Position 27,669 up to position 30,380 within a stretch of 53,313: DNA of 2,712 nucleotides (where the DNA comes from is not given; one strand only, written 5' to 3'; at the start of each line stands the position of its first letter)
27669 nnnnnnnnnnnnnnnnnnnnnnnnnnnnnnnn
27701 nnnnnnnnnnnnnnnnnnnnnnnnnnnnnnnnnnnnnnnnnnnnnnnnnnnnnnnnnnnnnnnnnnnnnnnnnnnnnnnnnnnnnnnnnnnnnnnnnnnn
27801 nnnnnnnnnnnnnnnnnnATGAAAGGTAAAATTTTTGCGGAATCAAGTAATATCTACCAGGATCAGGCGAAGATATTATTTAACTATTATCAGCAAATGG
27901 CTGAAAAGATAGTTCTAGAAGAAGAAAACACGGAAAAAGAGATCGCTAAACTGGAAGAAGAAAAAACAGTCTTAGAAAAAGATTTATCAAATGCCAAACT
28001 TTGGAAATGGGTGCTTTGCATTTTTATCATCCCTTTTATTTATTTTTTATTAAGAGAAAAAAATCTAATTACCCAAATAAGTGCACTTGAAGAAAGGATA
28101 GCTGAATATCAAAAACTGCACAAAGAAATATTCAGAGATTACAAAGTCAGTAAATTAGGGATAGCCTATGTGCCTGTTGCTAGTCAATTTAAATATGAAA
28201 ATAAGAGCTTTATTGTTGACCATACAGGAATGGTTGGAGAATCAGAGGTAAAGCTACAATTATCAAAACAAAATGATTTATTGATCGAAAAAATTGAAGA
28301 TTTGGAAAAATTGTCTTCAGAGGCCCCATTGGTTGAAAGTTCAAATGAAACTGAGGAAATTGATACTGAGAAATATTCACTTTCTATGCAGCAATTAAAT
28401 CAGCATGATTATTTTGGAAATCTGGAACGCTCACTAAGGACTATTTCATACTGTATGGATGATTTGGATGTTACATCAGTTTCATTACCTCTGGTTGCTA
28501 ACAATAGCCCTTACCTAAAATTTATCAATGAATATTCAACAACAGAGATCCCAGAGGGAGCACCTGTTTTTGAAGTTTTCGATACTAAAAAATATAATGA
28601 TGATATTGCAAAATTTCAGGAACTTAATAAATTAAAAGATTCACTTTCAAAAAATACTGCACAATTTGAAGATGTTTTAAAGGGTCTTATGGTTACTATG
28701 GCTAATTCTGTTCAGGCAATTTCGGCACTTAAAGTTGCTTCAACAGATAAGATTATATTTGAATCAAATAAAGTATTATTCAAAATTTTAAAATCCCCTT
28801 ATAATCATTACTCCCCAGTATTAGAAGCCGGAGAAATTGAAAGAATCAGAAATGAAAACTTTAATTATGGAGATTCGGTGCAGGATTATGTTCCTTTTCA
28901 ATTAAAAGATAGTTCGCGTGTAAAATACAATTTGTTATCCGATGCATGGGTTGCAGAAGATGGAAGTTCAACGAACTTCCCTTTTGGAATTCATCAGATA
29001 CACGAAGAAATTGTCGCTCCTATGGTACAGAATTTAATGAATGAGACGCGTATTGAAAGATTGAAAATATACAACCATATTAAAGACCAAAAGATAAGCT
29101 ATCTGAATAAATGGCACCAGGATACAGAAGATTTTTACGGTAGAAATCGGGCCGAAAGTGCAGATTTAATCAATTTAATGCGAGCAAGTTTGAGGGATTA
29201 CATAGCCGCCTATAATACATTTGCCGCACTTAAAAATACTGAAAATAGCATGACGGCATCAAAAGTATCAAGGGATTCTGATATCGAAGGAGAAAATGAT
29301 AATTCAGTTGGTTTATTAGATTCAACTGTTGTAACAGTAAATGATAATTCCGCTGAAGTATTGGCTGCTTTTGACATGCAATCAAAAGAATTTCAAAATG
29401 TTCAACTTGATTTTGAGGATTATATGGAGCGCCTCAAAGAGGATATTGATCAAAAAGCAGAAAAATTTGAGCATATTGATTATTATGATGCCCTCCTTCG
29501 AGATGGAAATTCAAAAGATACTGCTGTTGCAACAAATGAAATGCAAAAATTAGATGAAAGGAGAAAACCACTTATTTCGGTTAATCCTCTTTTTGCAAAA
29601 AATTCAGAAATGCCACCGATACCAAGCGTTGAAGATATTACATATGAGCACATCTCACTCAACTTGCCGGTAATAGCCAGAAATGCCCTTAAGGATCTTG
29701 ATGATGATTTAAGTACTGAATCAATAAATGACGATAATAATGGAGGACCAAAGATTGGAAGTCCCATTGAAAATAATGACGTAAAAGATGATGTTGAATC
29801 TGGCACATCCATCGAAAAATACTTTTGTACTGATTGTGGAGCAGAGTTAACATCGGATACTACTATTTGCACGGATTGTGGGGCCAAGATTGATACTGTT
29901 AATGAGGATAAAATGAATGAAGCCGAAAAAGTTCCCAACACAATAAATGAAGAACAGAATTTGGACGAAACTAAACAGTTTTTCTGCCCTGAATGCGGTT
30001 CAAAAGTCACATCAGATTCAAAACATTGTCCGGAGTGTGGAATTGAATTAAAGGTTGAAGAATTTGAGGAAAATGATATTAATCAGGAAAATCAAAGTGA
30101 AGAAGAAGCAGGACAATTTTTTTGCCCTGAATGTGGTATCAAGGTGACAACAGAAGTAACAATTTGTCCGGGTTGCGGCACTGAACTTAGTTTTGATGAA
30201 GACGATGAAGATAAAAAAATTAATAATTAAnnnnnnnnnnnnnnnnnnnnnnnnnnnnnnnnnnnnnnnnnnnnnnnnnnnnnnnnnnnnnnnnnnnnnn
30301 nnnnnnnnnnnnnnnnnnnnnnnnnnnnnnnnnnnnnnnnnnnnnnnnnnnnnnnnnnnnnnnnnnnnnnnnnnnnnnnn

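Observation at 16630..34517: Nine proteins with 14 zinc ribbons packed into 18 kb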

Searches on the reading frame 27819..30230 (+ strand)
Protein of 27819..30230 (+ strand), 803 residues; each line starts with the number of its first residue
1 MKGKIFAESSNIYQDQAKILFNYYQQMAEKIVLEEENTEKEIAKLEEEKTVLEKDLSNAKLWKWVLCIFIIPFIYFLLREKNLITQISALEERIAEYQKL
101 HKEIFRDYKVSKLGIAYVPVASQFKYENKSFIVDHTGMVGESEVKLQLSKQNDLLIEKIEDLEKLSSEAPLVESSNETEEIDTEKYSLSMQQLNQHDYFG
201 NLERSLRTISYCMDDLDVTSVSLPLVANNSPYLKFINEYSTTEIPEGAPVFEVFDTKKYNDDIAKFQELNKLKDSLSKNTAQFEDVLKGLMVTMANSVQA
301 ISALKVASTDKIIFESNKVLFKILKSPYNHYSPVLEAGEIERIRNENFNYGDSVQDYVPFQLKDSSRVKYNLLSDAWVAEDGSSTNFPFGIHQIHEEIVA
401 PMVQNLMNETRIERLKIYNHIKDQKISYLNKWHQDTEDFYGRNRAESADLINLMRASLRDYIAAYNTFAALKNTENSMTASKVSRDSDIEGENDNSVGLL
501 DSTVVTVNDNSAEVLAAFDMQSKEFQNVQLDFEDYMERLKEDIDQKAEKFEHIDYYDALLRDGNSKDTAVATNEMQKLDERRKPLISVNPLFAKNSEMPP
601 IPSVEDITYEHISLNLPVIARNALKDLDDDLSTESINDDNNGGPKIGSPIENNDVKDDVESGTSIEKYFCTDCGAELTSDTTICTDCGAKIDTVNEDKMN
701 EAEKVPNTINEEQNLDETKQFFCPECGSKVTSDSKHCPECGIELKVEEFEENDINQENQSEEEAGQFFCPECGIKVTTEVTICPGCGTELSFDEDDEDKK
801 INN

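Call 6: search_protein_families(library=pfam, max_evalue=0.01, proteins=[window:27819-30230:+])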
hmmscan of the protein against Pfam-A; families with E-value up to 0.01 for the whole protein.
window:27819-30230:+ (803 aa): 16 families
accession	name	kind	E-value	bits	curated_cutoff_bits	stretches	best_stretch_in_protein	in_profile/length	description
PF13240.11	Zn_Ribbon_1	-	5.4e-15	55.1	25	3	768-790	1-23/23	zinc-ribbon domain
PF13248.11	Zn_ribbon_3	-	2e-14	52.9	27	2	723-744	5-26/26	zinc-ribbon domain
PF12773.13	DZR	-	5.8e-12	46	27.3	2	723-787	1-45/45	Double zinc ribbon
PF18912.6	DZR_2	-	7.4e-07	29.4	27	0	717-746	18-48/56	Double zinc ribbon domain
PF23455.1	DUF7129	-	1.9e-06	27.9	30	0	718-743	9-36/45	Domain of unknown function (DUF7129)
PF07191.17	Zn_ribbon_6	-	4.6e-06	27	25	0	716-746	12-41/67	Double zinc ribbon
PF10005.14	Zn_ribbon_DZR_6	-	8.4e-06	26.9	23.4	0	767-796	2-31/93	zinc-ribbon domain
PF04828.22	GFA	-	1.6e-05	25.4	24.3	0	654-682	58-86/115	Glutathione-dependent formaldehyde-activating enzyme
PF23548.1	Zn_ribbon_FGT1_2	-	3e-05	23.9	27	0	737-747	23-33/35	FORGETTER1 second zinc ribbon domain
PF25164.1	CoiA_N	-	4.6e-05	23.3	26.3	0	712-731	9-28/50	Competence protein CoiA, N-terminal domain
PF08271.17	Zn_Ribbon_TF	-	5e-05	23.2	29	0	668-702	1-40/43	TFIIB zinc-binding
PF17032.10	Zn_ribbon_15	-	0.00011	23.3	28.9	0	714-741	46-73/73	zinc-ribbon family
PF21344.3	Zn_ribbon_LysW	-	0.00031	20.7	27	0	723-748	3-35/46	Alpha-aminoadipate carrier protein LysW-like, globular domain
PF10571.15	UPF0547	-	0.00051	20.6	29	0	723-741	3-21/26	Uncharacterised protein family UPF0547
PF03119.21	DNA_ligase_ZBD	-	0.00088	19.5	25.8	0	723-730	2-9/27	NAD-dependent DNA ligase C4 zinc finger domain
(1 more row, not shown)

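Call 7: search_protein_families(library=ncbifam, max_evalue=0.01, proteins=[window:27819-30230:+])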
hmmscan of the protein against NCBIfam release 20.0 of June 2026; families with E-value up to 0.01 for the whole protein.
window:27819-30230:+ (803 aa): 3 families
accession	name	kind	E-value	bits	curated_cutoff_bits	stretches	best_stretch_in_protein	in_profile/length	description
NF049953.1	ribbon_DG_selen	exception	1.6e-09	37.9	130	2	716-744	143-171/172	zinc ribbon-containing (seleno)protein DG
NF033497.1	rubre_like_arch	subfamily_domain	2.5e-06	27.1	32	1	723-744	3-26/34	rubrerythrin-like domain-containing protein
TIGR00622.1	ssl1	subfamily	0.00072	20.3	45.1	0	721-744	2-25/112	TFIIH complex SSL1-like subunit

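Call 8: search_protein_families(library=padloc, max_evalue=0.01, proteins=[window:27819-30230:+])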
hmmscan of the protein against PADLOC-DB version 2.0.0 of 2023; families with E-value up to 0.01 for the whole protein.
window:27819-30230:+ (803 aa): 1 family
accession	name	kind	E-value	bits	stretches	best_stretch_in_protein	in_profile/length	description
PDLC03346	MTase_II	-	0.0099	11.6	0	654-710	383-438/1068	Type II methyltransferase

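Call 10: find_homologous_proteins(query=window:27819-30230:+)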
Query window:27819-30230:+ (803 aa): 2822 proteins with E <= 0.001 among 8000 candidates; the best 120 are listed.
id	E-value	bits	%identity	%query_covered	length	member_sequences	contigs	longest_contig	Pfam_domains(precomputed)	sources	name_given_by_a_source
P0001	0.0e+0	1787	100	100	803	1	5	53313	PF18912.7,PF13240.12,PF10005.15,PF12773.14,PF17032.11,PF07191.18,PF23455.2,PF13248.12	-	-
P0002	0.0e+0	1342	76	99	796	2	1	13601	PF18912.7,PF13240.12,PF10005.15,PF12773.14,PF17032.11,PF07191.18,PF13248.12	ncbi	-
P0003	0.0e+0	1155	78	86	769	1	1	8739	PF00542.25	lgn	-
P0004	0.0e+0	1145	83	79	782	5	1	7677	PF00542.25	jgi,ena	-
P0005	0.0e+0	1143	70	95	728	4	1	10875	PF13248.12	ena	-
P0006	0.0e+0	1138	72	95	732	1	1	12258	PF13240.12,PF13248.12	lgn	-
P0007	0.0e+0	1135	75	87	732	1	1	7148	PF13240.12,PF13248.12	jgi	jgi:hypothetical protein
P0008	0.0e+0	1135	80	81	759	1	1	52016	PF00542.25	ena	-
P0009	0.0e+0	1134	68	98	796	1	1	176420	PF13240.12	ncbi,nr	ncbi:MAG: zinc ribbon domain-containing protein [Bacteroidales bacterium]|nr:zinc ribbon domain-cont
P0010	0.0e+0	1130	80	81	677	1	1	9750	-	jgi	jgi:hypothetical protein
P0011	0.0e+0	1125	80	81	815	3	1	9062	-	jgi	-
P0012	0.0e+0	1125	70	95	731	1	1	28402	PF13240.12,PF13248.12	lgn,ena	-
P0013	0.0e+0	1122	69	99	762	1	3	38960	PF13240.12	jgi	jgi:hypothetical protein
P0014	0.0e+0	1121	81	79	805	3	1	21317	-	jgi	jgi:hypothetical protein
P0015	0.0e+0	1121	81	79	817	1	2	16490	-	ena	-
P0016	0.0e+0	1120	66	99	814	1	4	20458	-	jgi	jgi:hypothetical protein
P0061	0.0e+0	1091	79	79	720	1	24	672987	-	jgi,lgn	jgi:hypothetical protein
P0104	0.0e+0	1070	76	82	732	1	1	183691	-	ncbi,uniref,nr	ncbi:hypothetical protein BZG02_12875 [Labilibaculum filiforme]|uniref:Uncharacterized protein n=1 T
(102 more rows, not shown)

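Call 11: find_encoding_contigs(protein=P0104, flank=10000, max_places=2)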
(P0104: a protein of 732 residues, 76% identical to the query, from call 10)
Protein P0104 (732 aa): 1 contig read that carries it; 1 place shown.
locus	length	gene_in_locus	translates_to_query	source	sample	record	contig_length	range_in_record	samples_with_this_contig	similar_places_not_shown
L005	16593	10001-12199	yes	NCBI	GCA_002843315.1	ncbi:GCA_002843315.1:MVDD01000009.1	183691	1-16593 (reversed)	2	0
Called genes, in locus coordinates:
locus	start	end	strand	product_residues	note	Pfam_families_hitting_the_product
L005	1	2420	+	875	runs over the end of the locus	PF22842:Pel9A-like_beta_helix, PF13229:Beta_helix, PF27624:Porph_assoc, PF18962:Por_Secre_tail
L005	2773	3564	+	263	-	-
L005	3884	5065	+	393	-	PF13098:Thioredoxin_2 (faint), PF00578:AhpC-TSA, PF08534:Redoxin, PF13905:Thioredoxin_8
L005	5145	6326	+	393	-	PF13098:Thioredoxin_2 (faint), PF00578:AhpC-TSA, PF08534:Redoxin, PF13905:Thioredoxin_8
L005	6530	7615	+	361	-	PF13495:Phage_int_SAM_4, PF00589:Phage_integrase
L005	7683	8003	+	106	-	-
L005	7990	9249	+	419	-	PF13421:Band_7_1, PF17032:Zn_ribbon_15 (faint), PF12773:DZR, PF18912:DZR_2 (faint), PF13248:Zn_ribbon_3 (faint), PF13240:Zn_Ribbon_1 (weak), PF12773:DZR, PF13240:Zn_Ribbon_1 (weak)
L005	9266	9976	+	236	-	-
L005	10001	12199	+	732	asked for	-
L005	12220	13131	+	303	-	-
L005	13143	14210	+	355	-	-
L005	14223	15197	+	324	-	-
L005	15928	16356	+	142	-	-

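Call 12: find_encoding_contigs(protein=P0009, flank=10000, max_places=2)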
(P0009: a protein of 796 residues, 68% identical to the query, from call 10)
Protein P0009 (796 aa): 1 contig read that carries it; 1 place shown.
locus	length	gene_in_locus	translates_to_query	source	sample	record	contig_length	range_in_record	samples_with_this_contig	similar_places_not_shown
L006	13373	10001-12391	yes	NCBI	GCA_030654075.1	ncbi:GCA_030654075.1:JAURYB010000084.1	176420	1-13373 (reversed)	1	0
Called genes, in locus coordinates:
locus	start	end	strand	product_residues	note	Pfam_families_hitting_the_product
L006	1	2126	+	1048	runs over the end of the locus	PF00702:Hydrolase, PF13419:HAD_2, PF03636:Glyco_hydro_65N, PF03632:Glyco_hydro_65m, PF03633:Glyco_hydro_65C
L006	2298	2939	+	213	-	PF00485:PRK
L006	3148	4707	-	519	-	PF10150:RNase_E_G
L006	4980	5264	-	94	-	PF00216:Bac_DNA_binding, PF18291:HU-HIG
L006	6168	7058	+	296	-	PF03544:TonB_C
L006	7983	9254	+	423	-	PF13421:Band_7_1, PF17032:Zn_ribbon_15 (faint), PF12773:DZR (weak), PF13248:Zn_ribbon_3 (faint), PF12773:DZR, PF13240:Zn_Ribbon_1 (weak)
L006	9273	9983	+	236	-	-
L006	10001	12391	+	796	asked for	PF13240:Zn_Ribbon_1 (faint)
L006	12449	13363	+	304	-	-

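Call 13: find_encoding_contigs(protein=P0061, flank=10000, max_places=2)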
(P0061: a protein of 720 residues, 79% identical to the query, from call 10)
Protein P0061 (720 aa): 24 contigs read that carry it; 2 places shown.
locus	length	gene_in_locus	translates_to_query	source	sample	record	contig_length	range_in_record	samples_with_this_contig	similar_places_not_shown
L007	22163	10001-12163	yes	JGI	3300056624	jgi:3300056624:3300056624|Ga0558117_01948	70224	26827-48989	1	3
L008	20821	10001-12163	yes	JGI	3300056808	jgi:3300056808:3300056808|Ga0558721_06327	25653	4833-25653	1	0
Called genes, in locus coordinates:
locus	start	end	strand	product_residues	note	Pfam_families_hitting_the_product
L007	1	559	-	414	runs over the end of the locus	PF00346:Complex1_49kDa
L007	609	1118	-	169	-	PF00329:Complex1_30kDa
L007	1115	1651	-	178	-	PF01058:Oxidored_q6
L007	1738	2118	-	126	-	PF00507:Oxidored_q4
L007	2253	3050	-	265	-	PF10099:RskA_C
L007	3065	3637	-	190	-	PF07638:Sigma70_ECF, PF04542:Sigma70_r2, PF08281:Sigma70_r4_2, PF04545:Sigma70_r4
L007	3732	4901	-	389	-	PF00052:Laminin_B, PF18962:Por_Secre_tail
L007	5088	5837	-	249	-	PF03976:PPK2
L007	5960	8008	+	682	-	PF00004:AAA, PF17866:AAA_lid_6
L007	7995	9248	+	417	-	PF13421:Band_7_1, PF17032:Zn_ribbon_15 (faint), PF18912:DZR_2 (faint), PF12773:DZR, PF13240:Zn_Ribbon_1 (faint), PF13248:Zn_ribbon_3 (faint), PF12773:DZR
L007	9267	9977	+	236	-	-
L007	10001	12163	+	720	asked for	-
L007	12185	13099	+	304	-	-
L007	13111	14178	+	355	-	-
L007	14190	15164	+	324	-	-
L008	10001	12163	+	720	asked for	-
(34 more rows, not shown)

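Call 22: find_related_loci(query=A1, collection=genome_contigs, flank=10000)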
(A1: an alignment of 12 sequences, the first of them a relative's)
Query A1 (803 aa) in genome_contigs; peptide patterns used: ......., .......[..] (x = any residue, [..] = any of these).
344 stretches matched a pattern; 173 encode a relative of the query (tblastn E <= 1e-3); the best 80 are kept; 80 distinct loci.
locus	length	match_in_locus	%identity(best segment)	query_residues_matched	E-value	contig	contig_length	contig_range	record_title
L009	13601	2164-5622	76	1-797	0e+0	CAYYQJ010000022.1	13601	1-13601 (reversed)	MAG TPA_asm: uncultured Bacteroidales bacterium isolate binchicken_co2_385 genome assembly, contig: NODE_3346_length_136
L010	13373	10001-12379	68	1-790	0e+0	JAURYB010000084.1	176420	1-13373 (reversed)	MAG: Bacteroidales bacterium isolate E10_metabat.bin.71 E10_k141_34321, whole genome shotgun sequence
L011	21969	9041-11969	81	1-787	0e+0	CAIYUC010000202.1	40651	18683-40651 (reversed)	MAG: uncultured Bacteroidales bacterium isolate A14_bin-1928 genome assembly, contig: bin-1928:202/244, whole genome sho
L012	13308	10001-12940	81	1-787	0e+0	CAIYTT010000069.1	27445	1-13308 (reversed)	MAG: uncultured Bacteroidetes bacterium isolate A14_bin-0263 genome assembly, contig: bin-0263:069/244, whole genome sho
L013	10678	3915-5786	80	1-639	0e+0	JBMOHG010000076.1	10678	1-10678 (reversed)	MAG: Paludibacter sp. isolate Deming_bin.34 contig18908, whole genome shotgun sequence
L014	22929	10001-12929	79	1-787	0e+0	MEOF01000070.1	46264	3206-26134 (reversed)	MAG: Bacteroidetes bacterium GWF2_33_38 gwf2_scaffold_972, whole genome shotgun sequence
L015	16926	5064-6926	79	1-636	0e+0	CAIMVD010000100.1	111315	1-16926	MAG: uncultured Bacteroidetes bacterium isolate Loclat_bin-20678 genome assembly, contig: bin-20678:100/411, whole genom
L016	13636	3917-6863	79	1-791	0e+0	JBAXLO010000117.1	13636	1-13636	MAG: Bacteroidota bacterium isolate ELA429 MAG429_117, whole genome shotgun sequence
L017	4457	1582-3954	66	1-789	0e+0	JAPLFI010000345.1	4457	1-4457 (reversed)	MAG: Ignavibacteriae bacterium isolate LacPavin_0419_WC90_MAG_39_12 LacPavin_0419_WC90_scaffold_214442, whole genome sho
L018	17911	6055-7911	79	1-637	0e+0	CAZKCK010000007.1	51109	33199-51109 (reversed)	MAG TPA_asm: uncultured Bacteroidales bacterium isolate SRP272421_co2_161 genome assembly, contig: NODE_1097_length_5110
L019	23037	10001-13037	74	1-787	0e+0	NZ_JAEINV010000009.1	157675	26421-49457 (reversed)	MAG: Lutibacter sp. isolate MAG13 NODE_110_length_157675_cov_18.628993, whole genome shotgun sequence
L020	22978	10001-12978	77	1-787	0e+0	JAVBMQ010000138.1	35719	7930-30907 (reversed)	MAG: Bacteroidales bacterium isolate EPI_MAG_00056 c_000005473543, whole genome shotgun sequence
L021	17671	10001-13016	76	1-791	0e+0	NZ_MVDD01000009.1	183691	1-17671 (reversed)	Labilibaculum filiforme strain 59.16B 2648548684, whole genome shotgun sequence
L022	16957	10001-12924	78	1-787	0e+0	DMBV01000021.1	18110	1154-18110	MAG TPA_asm: Bacteroidales bacterium isolate UBA12170 contig_1537, whole genome shotgun sequence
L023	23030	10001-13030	79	1-787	0e+0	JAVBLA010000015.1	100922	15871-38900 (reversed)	MAG: Bacteroidales bacterium isolate EPI_MAG_00011 c_000006119877, whole genome shotgun sequence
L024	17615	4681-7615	75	1-800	0e+0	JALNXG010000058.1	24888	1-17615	MAG: Melioribacteraceae bacterium isolate SO_2016_LW3 bin 28 scaffold02914_LW162_2016, whole genome shotgun sequence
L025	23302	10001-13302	65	1-791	0e+0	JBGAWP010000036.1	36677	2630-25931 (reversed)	MAG: Chitinophagales bacterium isolate MAG_MBR_AS.25 MBRAS-25_NODE_36_length_36677_cov_5.554590, whole genome shotgun se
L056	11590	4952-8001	66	1-787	0e+0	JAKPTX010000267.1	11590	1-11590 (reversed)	MAG: Bacteroidota bacterium isolate USPA_maxbin.052 k141_645043, whole genome shotgun sequence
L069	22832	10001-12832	65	1-791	0e+0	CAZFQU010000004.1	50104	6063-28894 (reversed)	MAG TPA_asm: uncultured Alistipes sp. isolate SRP315200_co1_472 genome assembly, contig: NODE_686_length_50104_cov_13.08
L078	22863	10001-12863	74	1-743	0e+0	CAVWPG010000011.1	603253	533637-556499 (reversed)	MAG: uncultured Bacteroidales bacterium isolate MFD05442.bin.2.79 genome assembly, contig: contig_6280, whole genome sho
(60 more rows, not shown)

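Call 65: search_protein_families(library=pfam, max_evalue=0.001, proteins=[L010:6168-7058:+, L015:10505-11542:+, L024:11156-12538:+, L025:16385-17413:+, L069:16321-16881:+, L056:1409-3910:+, L009:8708-9787:+, L018:226-684:+, L018:1082-1654:+, L018:1684-3231:+])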
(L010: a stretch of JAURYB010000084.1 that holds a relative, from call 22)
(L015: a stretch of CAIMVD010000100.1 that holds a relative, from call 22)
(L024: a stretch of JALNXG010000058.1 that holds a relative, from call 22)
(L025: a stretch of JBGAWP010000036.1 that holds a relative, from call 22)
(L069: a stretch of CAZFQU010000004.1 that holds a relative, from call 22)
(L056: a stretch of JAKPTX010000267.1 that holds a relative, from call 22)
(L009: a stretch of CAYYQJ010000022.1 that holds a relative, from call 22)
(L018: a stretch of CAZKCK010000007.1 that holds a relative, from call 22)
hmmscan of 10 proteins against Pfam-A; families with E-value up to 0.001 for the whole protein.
L010:6168-7058:+ (296 aa): 2 families
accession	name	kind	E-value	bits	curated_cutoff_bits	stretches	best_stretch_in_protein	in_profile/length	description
PF03544.19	TonB_C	-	6.6e-15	55.8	24.6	1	219-296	2-79/79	Gram-negative bacterial TonB protein C-terminal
PF13240.11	Zn_Ribbon_1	-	0.00051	20.2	25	1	3-24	2-23/23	zinc-ribbon domain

L015:10505-11542:+ (345 aa): 2 families
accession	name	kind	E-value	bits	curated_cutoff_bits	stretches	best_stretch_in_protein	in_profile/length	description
PF08239.17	SH3_3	-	0.00018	22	27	0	139-192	3-53/54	Bacterial SH3 domain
PF08271.17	Zn_Ribbon_TF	-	0.00059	19.8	29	0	5-34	2-30/43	TFIIB zinc-binding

L024:11156-12538:+ (460 aa): 2 families
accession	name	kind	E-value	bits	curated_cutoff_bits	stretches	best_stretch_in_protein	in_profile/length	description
PF13406.11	SLT_2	-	6.3e-35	121.2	24.3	1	201-420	20-201/292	Transglycosylase SLT domain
PF12773.13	DZR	-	0.00034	21.1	27.3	1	4-25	1-22/45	Double zinc ribbon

L025:16385-17413:+ (342 aa): 1 family
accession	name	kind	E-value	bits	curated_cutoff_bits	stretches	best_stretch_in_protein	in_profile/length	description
PF13240.11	Zn_Ribbon_1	-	0.00041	20.5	25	1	3-25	1-23/23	zinc-ribbon domain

L069:16321-16881:+ (186 aa): 4 families
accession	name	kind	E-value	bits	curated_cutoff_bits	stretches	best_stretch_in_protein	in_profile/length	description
PF05656.20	DUF805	-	2.7e-13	50.8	25.7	1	129-182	49-110/111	Protein of unknown function (DUF805)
PF13248.11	Zn_ribbon_3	-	0.00028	20.7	27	1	4-23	3-22/26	zinc-ribbon domain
PF13240.11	Zn_Ribbon_1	-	0.00039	20.6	25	1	6-23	2-19/23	zinc-ribbon domain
PF10571.15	UPF0547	-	0.0005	20.6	29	1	4-28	1-25/26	Uncharacterised protein family UPF0547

L056:1409-3910:+ (833 aa): 5 families
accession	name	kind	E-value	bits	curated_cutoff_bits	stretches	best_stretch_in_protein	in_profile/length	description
PF09603.15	Fib_succ_major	-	1.9e-36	126.5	33.9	1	642-833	3-187/187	Fibrobacter succinogenes major domain (Fib_succ_major)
PF14559.12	TPR_19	-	6.7e-05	23.6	25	0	135-189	5-60/68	Tetratricopeptide repeat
PF12895.13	ANAPC3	-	0.00011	22.8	27.2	0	56-108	26-77/82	Anaphase-promoting complex, cyclosome, subunit 3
PF23914.1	TPR_CcmH_CycH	-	0.00011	22.5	42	0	81-183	44-149/158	Cytochrome c-type biogenesis protein H TPR domain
PF07603.17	Lcl_C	-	0.00052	20.7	34.9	0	696-833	21-117/117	Lcl C-terminal domain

L009:8708-9787:+ (359 aa): 2 families
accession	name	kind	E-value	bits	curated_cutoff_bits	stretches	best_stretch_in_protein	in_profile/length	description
PF12773.13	DZR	-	0.00075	20.1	27.3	0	4-25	1-22/45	Double zinc ribbon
PF13240.11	Zn_Ribbon_1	-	0.00091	19.4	25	1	4-23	2-21/23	zinc-ribbon domain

L018:226-684:+ (152 aa): 3 families
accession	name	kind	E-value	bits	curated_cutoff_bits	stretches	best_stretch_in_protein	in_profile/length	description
PF14446.12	Prok-RING_1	-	5.5e-12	45.9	29.1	1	10-55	4-50/54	Prokaryotic RING finger family 1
PF10571.15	UPF0547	-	2.3e-06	28.1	29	1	57-79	1-23/26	Uncharacterised protein family UPF0547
PF13248.11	Zn_ribbon_3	-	4.3e-05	23.3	27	1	57-78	3-24/26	zinc-ribbon domain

L018:1082-1654:+ (190 aa): 1 family
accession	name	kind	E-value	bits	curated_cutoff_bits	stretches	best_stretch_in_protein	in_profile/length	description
PF14446.12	Prok-RING_1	-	0.00065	20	29.1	0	8-45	4-41/54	Prokaryotic RING finger family 1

L018:1684-3231:+ (515 aa): 1 family
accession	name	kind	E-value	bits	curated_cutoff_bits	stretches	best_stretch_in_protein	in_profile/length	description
PF00179.31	UQ_con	-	3.2e-06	27.3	27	1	58-143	45-132/140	Ubiquitin-conjugating enzyme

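Call 80: find_encoding_contigs(protein=P0013, flank=10000, max_places=1)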
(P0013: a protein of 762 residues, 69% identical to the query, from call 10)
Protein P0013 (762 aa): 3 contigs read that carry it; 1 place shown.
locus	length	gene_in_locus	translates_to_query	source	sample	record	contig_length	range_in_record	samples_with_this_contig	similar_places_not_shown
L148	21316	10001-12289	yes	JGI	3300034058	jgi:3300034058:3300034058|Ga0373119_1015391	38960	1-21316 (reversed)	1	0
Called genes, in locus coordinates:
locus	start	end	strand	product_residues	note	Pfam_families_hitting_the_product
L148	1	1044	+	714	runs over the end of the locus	-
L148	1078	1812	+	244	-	-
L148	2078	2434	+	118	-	-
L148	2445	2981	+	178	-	PF13503:DUF4123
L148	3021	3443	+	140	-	-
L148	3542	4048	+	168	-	-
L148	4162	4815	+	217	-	-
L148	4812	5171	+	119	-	-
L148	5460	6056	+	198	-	PF00959:Phage_lysozyme (faint)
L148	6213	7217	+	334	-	-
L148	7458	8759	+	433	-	PF13421:Band_7_1, PF17032:Zn_ribbon_15 (faint), PF13248:Zn_ribbon_3 (faint), PF12773:DZR, PF13240:Zn_Ribbon_1 (weak)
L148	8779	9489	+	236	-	-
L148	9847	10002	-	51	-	-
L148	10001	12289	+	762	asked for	PF13240:Zn_Ribbon_1 (faint)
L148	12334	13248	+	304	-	-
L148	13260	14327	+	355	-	-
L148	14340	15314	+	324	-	-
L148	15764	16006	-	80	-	-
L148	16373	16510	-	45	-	-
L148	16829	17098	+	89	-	-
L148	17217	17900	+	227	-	PF02230:Abhydrolase_2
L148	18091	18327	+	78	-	PF09360:zf-CDGSH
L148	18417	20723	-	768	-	PF26094:HTH_TSHZ3 (faint), PF18962:Por_Secre_tail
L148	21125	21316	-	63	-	?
